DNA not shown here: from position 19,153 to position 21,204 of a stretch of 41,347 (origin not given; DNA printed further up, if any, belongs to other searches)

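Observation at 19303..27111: Candidate protein-based metal scavenging and import module: two DUF4331 paralogs, a TPR lipoprotein, a His/Met-rich mini-lipoprotein and a TonB-dependent transporter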

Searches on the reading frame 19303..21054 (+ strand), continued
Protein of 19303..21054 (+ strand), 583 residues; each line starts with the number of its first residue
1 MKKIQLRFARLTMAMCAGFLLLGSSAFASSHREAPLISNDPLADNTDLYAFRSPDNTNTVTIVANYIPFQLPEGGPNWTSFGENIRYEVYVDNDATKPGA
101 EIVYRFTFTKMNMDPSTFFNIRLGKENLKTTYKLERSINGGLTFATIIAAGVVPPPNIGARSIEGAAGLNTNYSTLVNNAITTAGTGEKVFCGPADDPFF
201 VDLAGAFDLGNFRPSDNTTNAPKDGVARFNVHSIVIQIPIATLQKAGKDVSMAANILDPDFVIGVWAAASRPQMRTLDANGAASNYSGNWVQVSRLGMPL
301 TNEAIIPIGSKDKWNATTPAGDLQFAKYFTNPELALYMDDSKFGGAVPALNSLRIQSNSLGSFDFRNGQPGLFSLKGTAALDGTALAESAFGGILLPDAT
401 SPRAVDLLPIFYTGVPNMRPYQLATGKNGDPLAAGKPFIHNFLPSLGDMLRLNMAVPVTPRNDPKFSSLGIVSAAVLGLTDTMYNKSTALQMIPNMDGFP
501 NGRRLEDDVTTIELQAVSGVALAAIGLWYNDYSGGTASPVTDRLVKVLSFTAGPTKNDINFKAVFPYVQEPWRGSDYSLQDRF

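Call 47: find_related_loci(query=A2, collection=metagenome_contigs, flank=10000)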
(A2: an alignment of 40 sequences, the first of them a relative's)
Query A2 (478 aa) in metagenome_contigs; peptide patterns used: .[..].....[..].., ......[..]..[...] (x = any residue, [..] = any of these).
600 stretches matched a pattern (row limit reached: there are more); 595 encode a relative of the query (tblastn E <= 1e-3); the best 80 are kept; 80 distinct loci.
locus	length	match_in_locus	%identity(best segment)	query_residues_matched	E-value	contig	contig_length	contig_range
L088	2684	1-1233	82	69-478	0e+0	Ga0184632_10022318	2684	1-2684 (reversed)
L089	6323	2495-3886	63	1-473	0e+0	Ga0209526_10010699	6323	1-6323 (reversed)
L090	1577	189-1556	61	1-470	0e+0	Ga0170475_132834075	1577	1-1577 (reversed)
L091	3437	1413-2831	61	31-478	1e-172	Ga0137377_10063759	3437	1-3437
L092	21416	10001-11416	56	5-474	3e-163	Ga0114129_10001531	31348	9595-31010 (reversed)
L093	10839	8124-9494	59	31-476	2e-163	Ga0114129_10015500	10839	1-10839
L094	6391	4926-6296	59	31-476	8e-164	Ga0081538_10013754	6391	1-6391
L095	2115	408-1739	57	29-470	6e-170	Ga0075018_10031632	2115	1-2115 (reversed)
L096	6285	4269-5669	53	17-474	7e-157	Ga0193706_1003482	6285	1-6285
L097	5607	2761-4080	55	34-472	4e-154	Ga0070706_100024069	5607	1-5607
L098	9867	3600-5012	55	10-470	2e-150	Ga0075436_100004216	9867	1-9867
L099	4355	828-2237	55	11-470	2e-153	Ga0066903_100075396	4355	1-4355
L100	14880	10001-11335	58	25-470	5e-150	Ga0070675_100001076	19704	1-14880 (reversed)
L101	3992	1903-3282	54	10-470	9e-153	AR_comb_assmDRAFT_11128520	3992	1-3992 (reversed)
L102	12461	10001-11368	53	4-468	4e-146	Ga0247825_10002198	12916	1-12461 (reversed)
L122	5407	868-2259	51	27-470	7e-137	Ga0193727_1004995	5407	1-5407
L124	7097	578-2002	50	32-475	1e-135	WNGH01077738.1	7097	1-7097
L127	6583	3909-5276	50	32-470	2e-135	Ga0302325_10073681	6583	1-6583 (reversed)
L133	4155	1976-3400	49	32-475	2e-136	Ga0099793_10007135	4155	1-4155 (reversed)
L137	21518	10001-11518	48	1-476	9e-133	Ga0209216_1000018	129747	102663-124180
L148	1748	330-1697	50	32-469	1e-140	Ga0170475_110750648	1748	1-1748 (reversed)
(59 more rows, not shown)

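Call 57: search_protein_families(library=pfam, proteins=[L085:2078-2392:+, L127:5311-5706:+, L148:27-326:+, L124:212-571:+, L133:1111-1413:+, L097:1647-2585:+, L137:12992-15328:+, L122:3402-4916:+], max_evalue=0.01)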
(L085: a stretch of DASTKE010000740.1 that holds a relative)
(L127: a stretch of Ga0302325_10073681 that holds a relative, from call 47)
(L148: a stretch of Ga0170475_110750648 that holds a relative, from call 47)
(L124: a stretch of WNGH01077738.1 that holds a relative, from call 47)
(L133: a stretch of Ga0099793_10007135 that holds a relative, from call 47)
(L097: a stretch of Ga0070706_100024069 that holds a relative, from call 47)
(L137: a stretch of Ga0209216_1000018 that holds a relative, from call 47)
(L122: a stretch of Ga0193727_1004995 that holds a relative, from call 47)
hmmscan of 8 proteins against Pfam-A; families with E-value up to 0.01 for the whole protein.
L085:2078-2392:+ (104 aa): 0 families

L127:5311-5706:+ (131 aa): 0 families

L148:27-326:+ (99 aa): 2 families
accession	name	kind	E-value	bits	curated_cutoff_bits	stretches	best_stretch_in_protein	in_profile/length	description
PF10399.14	UCR_Fe-S_N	-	0.0024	17.7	24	1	4-25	9-30/41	Ubiquitinol-cytochrome C reductase Fe-S subunit TAT signal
PF17396.8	DUF1611_N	-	0.0044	17.8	22.6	1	49-85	48-84/95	Domain of unknown function (DUF1611_N) Rossmann-like domain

L124:212-571:+ (119 aa): 2 families
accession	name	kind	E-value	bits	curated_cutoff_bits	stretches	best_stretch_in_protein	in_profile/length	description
PF10518.14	TAT_signal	-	0.00011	22.4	22.7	1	36-54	1-19/21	TAT (twin-arginine translocation) pathway signal sequence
PF10399.14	UCR_Fe-S_N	-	0.00047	20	24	1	31-58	3-31/41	Ubiquitinol-cytochrome C reductase Fe-S subunit TAT signal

L133:1111-1413:+ (100 aa): 0 families

L097:1647-2585:+ (312 aa): 1 family
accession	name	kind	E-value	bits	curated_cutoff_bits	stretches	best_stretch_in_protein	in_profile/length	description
PF13795.12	HupE_UreJ_2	-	9.3e-50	168.8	24.5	1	139-286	1-154/156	HupE / UreJ protein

L137:12992-15328:+ (778 aa): 2 families
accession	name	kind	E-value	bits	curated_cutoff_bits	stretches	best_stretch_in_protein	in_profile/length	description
PF03824.22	NicO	-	9.7e-15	55.1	27.7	2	259-460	5-235/287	High-affinity nickel-transport protein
PF13386.12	DsbD_2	-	4.2e-07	30.5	24.9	1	387-487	97-194/199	Cytochrome C biogenesis protein transmembrane region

L122:3402-4916:+ (504 aa): 2 families
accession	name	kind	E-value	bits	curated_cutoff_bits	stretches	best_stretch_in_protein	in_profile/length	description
PF13386.12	DsbD_2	-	9.9e-09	35.8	24.9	1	345-478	49-187/199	Cytochrome C biogenesis protein transmembrane region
PF03824.22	NicO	-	1.5e-08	34.8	27.7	1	293-397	6-116/287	High-affinity nickel-transport protein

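Call 60: search_protein_families(library=pfam, alignment_id=A3, max_evalue=0.001)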
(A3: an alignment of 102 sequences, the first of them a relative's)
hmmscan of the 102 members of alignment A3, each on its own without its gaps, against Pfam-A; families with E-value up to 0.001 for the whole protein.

A. member 1, L001:11429-11758:+ (110 aa): 1 family
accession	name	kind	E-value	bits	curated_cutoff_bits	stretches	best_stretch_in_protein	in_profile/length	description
PF14224.11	DUF4331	-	3.9e-17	63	27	1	19-98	361-421/421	Domain of unknown function (DUF4331)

B. families by the number of members that match (of 102 scanned): 7 families
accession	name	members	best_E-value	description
PF18962.6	Por_Secre_tail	57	4.8e-17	Secretion system C-terminal sorting domain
PF14224.11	DUF4331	42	1.3e-18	Domain of unknown function (DUF4331)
PF13860.13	FlgD_ig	35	6.5e-09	FlgD Ig-like domain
PF13585.12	CHU_C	2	8e-05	CHU_C Type IX secretion signal domain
PF22069.2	Androglobin_IV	1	0.00028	Androglobin, domain IV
PF21834.1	DUF6894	1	0.00056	Domain of unknown function (DUF6894)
PF23623.1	GBD_IRG7_N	1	0.0009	IRG7 N-terminal galactose binding domain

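Call 61: search_protein_families(library=ncbifam, proteins=[L031:8583-9161:+, L080:6954-7427:+, L080:7424-8035:+, L082:9223-9849:+, L082:9846-10607:+, L001:15300-15956:+, L082:7095-8576:+, L073:15098-15493:+, L085:2078-2392:+, L046:8406-9077:+], max_evalue=0.001)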
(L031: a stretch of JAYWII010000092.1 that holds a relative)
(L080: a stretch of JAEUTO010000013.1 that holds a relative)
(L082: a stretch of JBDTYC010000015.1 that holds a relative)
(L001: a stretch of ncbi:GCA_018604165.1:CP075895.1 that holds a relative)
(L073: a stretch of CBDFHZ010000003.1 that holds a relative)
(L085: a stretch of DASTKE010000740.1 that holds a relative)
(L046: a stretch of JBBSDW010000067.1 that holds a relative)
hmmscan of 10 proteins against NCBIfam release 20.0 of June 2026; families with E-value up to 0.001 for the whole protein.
L031:8583-9161:+ (192 aa): 85 families (the best 25 are shown)
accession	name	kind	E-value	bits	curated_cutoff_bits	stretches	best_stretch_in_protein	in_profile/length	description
TIGR02943.1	Sig70_famx1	hypoth_equivalog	1.1e-43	149.3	162.2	1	28-190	18-185/188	RNA polymerase sigma-70 factor, TIGR02943 family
NF009184.0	PRK12532.1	equivalog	7e-42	143.5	276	1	33-190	26-190/195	RNA polymerase sigma factor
NF008892.0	PRK11924.2-1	equivalog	3.3e-39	134.6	291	1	3-189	8-198/203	RNA polymerase sigma factor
NF009196.0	PRK12544.1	equivalog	2.2e-38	131.7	287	1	4-190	10-202/208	RNA polymerase factor sigma-70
NF009182.0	PRK12530.1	subfamily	2.4e-38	131.6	264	1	29-189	26-189/193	RNA polymerase sigma factor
NF009173.0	PRK12520.1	equivalog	4.6e-36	124.3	255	1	27-190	17-185/191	RNA polymerase sigma factor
NF009197.0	PRK12545.1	equivalog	2.8e-25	89.3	336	1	31-189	27-192/201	RNA polymerase factor sigma-70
TIGR02937.1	sigma70-ECF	superfamily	4.4e-25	88.2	42.9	1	18-184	7-165/165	sigma-70 family RNA polymerase sigma factor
TIGR02985.1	Sig70_bacteroi1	subfamily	6.9e-23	81.6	126.4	1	19-183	8-161/162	RNA polymerase sigma-70 factor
NF058625.1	sigma_PG0214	equivalog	1.5e-21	76.8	130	1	17-186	9-163/170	GFO_1088 family ECF-type sigma factor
NF008888.0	PRK11922.1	equivalog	1.4e-20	73.9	204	1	34-187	52-199/231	RNA polymerase sigma factor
NF007220.0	PRK09639.1-5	equivalog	5.1e-20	72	260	1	19-186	10-166/181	RNA polymerase sigma factor SigX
TIGR02950.1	SigM_subfam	subfamily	6.3e-20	71.6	147.95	1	19-184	7-158/159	RNA polymerase sigma factor, SigM family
NF007223.0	PRK09641.1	equivalog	9.8e-20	71.2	209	1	18-186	24-186/187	RNA polymerase sigma factor SigW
TIGR02989.1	Sig-70_gvs1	subfamily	1.1e-19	70.9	124.55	1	18-184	7-158/158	RNA polymerase sigma-70 factor, Rhodopirellula/Verrucomicrobium family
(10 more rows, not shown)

L080:6954-7427:+ (157 aa): 58 families (the best 25 are shown)
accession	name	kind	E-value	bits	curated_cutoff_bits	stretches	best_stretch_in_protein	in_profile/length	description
NF007228.0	PRK09646.1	subfamily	1.7e-18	67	226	1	7-113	14-120/194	ECF RNA polymerase sigma factor SigK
NF009172.0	PRK12519.1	subfamily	8.5e-17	61.3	222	1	8-111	14-115/194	RNA polymerase sigma factor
NF009168.0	PRK12515.1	subfamily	2.7e-16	59.6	236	1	7-100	6-98/189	RNA polymerase sigma factor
NF010500.0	PRK13919.1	subfamily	8.7e-16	58.6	226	1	6-91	6-91/186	putative RNA polymerase sigma E protein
NF009167.0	PRK12514.1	equivalog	1.2e-15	57.9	265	1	11-103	8-99/180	RNA polymerase sigma factor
TIGR02952.1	Sig70_famx2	equivalog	1.5e-15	57.5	206.45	1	14-104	2-92/170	ECF subfamily RNA polymerase sigma factor, BldN family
NF009166.1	PRK12513.1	equivalog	1.7e-15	57.2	206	1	7-106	6-104/193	RNA polymerase sigma factor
NF007227.0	PRK09645.1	subfamily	1.9e-15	57.2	202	1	18-106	8-95/177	sigma-70 family RNA polymerase sigma factor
NF007216.0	PRK09638.1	equivalog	4.4e-15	55.9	194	1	9-106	4-100/180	RNA polymerase sigma factor SigY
NF009186.0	PRK12534.1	equivalog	8.3e-15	55.1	267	1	11-101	13-103/187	RNA polymerase sigma factor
NF007223.0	PRK09641.1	equivalog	2.1e-14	53.8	209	1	11-98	6-92/187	RNA polymerase sigma factor SigW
NF004113.0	PRK05602.1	equivalog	4.7e-14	52.5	208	1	6-101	28-123/211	RNA polymerase sigma factor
TIGR02989.1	Sig-70_gvs1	subfamily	1.7e-13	50.8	124.55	1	24-98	2-75/158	RNA polymerase sigma-70 factor, Rhodopirellula/Verrucomicrobium family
TIGR02948.1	SigW_bacill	equivalog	2.2e-13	50.7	243.1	1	12-97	7-91/187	RNA polymerase sigma factor SigW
TIGR02937.1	sigma70-ECF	superfamily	5.4e-13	48.9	42.9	1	24-100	2-77/165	sigma-70 family RNA polymerase sigma factor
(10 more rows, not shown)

L080:7424-8035:+ (203 aa): 0 families

L082:9223-9849:+ (208 aa): 88 families (the best 25 are shown)
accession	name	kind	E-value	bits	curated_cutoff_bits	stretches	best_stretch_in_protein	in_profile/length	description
NF009172.0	PRK12519.1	subfamily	1.4e-40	138.9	222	1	14-195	11-192/194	RNA polymerase sigma factor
NF007228.0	PRK09646.1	subfamily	5.5e-39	133.8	226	1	17-192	15-190/194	ECF RNA polymerase sigma factor SigK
NF009189.0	PRK12537.1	equivalog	7.5e-33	113.6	261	1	27-190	18-179/182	RNA polymerase sigma factor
NF010500.0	PRK13919.1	subfamily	7.7e-33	114.2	226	1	15-194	7-185/186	putative RNA polymerase sigma E protein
NF009167.0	PRK12514.1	equivalog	9.5e-30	103.8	265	1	22-192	10-178/180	RNA polymerase sigma factor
NF007227.0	PRK09645.1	subfamily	4.5e-29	101.6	202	1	30-193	11-171/177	sigma-70 family RNA polymerase sigma factor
TIGR02937.1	sigma70-ECF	superfamily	9.6e-29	100.1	42.9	1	33-190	2-163/165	sigma-70 family RNA polymerase sigma factor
NF009166.1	PRK12513.1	equivalog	5.5e-28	98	206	1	16-195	6-189/193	RNA polymerase sigma factor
NF009186.0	PRK12534.1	equivalog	9.1e-28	97.3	267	1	20-192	13-185/187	RNA polymerase sigma factor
NF004113.0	PRK05602.1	equivalog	1.4e-27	96.7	208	1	14-194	27-203/211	RNA polymerase sigma factor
NF009168.0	PRK12515.1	subfamily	1e-26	93.6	236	1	17-195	7-182/189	RNA polymerase sigma factor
NF008890.0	PRK11924.1-3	equivalog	1.7e-26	92.8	284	1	12-196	19-205/205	RNA polymerase sigma factor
NF008893.0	PRK11924.2-3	equivalog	1.1e-25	90.2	331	1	26-190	15-178/181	RNA polymerase sigma factor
NF007225.0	PRK09643.1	equivalog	3.4e-24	85.7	190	1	16-197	12-187/204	RNA polymerase sigma factor SigM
TIGR02985.1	Sig70_bacteroi1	subfamily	3.8e-24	85.7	126.4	1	36-190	5-160/162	RNA polymerase sigma-70 factor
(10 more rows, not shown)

L082:9846-10607:+ (253 aa): 3 families
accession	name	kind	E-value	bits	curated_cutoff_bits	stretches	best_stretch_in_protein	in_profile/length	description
NF052375.1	antisigma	equivalog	2.1e-35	122.7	100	1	12-234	1-206/217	anti-sigma factor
NF010501.0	PRK13920.1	subfamily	1e-12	48.1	225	1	8-215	3-183/213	putative anti-sigmaE protein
TIGR02451.1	anti_sig_ChrR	subfamily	0.00052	19.9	124.5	1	10-87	5-82/216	ChrR family anti-sigma-E factor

L001:15300-15956:+ (218 aa): 0 families

L082:7095-8576:+ (493 aa): 1 family
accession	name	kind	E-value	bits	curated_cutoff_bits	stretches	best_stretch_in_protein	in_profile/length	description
NF007454.0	PRK10019.1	subfamily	1.8e-24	86.5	195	1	249-486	19-275/283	nickel/cobalt efflux transporter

L073:15098-15493:+ (131 aa): 0 families

L085:2078-2392:+ (104 aa): 0 families

L046:8406-9077:+ (223 aa): 90 families (the best 25 are shown)
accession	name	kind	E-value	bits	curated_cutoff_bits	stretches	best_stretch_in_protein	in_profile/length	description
NF009172.0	PRK12519.1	subfamily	3.4e-46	157.2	222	1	29-216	13-191/194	RNA polymerase sigma factor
NF007228.0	PRK09646.1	subfamily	5.4e-46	156.7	226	1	27-215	12-191/194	ECF RNA polymerase sigma factor SigK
NF010500.0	PRK13919.1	subfamily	3.6e-33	115.3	226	1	31-215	9-184/186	putative RNA polymerase sigma E protein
NF009167.0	PRK12514.1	equivalog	1.2e-32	113.3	265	1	33-214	8-178/180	RNA polymerase sigma factor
TIGR02985.1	Sig70_bacteroi1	subfamily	2.9e-32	112.1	126.4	1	47-214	3-162/162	RNA polymerase sigma-70 factor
NF009166.1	PRK12513.1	equivalog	2.9e-31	108.7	206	1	30-217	7-189/193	RNA polymerase sigma factor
TIGR02937.1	sigma70-ECF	superfamily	3.5e-31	108.1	42.9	1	46-214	2-165/165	sigma-70 family RNA polymerase sigma factor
NF009189.0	PRK12537.1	equivalog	5.2e-30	104.3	261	1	36-213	14-180/182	RNA polymerase sigma factor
NF004113.0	PRK05602.1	equivalog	1.1e-28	100.3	208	1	30-218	30-205/211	RNA polymerase sigma factor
NF008893.0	PRK11924.2-3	equivalog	5.4e-28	97.8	331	1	28-213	4-179/181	RNA polymerase sigma factor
NF007223.0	PRK09641.1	equivalog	7.6e-28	97.6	209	1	31-215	4-185/187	RNA polymerase sigma factor SigW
NF007225.0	PRK09643.1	equivalog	1.5e-27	96.6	190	1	30-220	12-188/204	RNA polymerase sigma factor SigM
NF009186.0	PRK12534.1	equivalog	3.2e-27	95.5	267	1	34-213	14-184/187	RNA polymerase sigma factor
NF008888.0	PRK11922.1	equivalog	7.5e-27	94.4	204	1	28-215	13-197/231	RNA polymerase sigma factor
NF007227.0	PRK09645.1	subfamily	1.5e-26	93.4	202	1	38-215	6-171/177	sigma-70 family RNA polymerase sigma factor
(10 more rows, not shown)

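Call 81: search_protein_families(library=pfam, proteins=[P0125, P0130, P0136, P0129, L047:11661-15704:+, L053:11735-15538:+, L060:11542-15537:+], max_evalue=0.0001)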
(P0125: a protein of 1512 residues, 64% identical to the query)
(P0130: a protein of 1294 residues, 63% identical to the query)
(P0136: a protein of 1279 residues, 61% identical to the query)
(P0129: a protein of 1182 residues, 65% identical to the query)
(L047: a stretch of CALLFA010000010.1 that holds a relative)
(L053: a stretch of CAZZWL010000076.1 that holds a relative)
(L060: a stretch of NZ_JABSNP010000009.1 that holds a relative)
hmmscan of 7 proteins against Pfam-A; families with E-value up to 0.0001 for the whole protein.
P0125 (1512 aa): 3 families
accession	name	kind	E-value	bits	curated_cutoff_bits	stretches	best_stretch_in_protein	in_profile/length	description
PF14224.11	DUF4331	-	6.4e-128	428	27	1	27-568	1-421/421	Domain of unknown function (DUF4331)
PF00404.24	Dockerin_1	-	1.3e-05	25.7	22.9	1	1170-1217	10-56/57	Dockerin type I domain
PF18962.6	Por_Secre_tail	-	1.5e-05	25.7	27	1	1435-1509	3-73/75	Secretion system C-terminal sorting domain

P0130 (1294 aa): 2 families
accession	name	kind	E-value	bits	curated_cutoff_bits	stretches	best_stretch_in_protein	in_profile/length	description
PF14224.11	DUF4331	-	1.3e-126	423.7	27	1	27-568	1-421/421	Domain of unknown function (DUF4331)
PF18962.6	Por_Secre_tail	-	1.1e-11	45.2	27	1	1220-1291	1-73/75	Secretion system C-terminal sorting domain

P0136 (1279 aa): 2 families
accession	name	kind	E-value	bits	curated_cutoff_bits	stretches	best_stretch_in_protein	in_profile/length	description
PF14224.11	DUF4331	-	1.4e-113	380.8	27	1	37-611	1-421/421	Domain of unknown function (DUF4331)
PF18962.6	Por_Secre_tail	-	3.9e-09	37.1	27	1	1201-1278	1-75/75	Secretion system C-terminal sorting domain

P0129 (1182 aa): 1 family
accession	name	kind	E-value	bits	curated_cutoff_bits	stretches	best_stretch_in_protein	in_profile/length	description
PF14224.11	DUF4331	-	3.4e-131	438.8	27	1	11-561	1-421/421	Domain of unknown function (DUF4331)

L047:11661-15704:+ (1348 aa): 3 families
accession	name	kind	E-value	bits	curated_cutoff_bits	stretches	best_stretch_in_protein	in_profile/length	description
PF14224.11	DUF4331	-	8.9e-126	420.9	27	1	58-599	1-421/421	Domain of unknown function (DUF4331)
PF18962.6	Por_Secre_tail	-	1e-07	32.5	27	1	1275-1346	3-74/75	Secretion system C-terminal sorting domain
PF10282.15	Lactonase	-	2.4e-06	27.4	21.7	0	857-923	31-97/344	Lactonase, 7-bladed beta-propeller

L053:11735-15538:+ (1268 aa): 2 families
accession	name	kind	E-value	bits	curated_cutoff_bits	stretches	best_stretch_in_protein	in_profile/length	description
PF14224.11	DUF4331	-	3.1e-118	396.1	27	1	42-602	1-421/421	Domain of unknown function (DUF4331)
PF18962.6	Por_Secre_tail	-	3.8e-11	43.6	27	1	1189-1266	1-75/75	Secretion system C-terminal sorting domain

L060:11542-15537:+ (1332 aa): 2 families
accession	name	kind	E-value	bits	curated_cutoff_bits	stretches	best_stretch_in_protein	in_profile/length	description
PF14224.11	DUF4331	-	9.1e-121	404.4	27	1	100-663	1-421/421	Domain of unknown function (DUF4331)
PF18962.6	Por_Secre_tail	-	4.4e-11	43.4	27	1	1253-1330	1-75/75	Secretion system C-terminal sorting domain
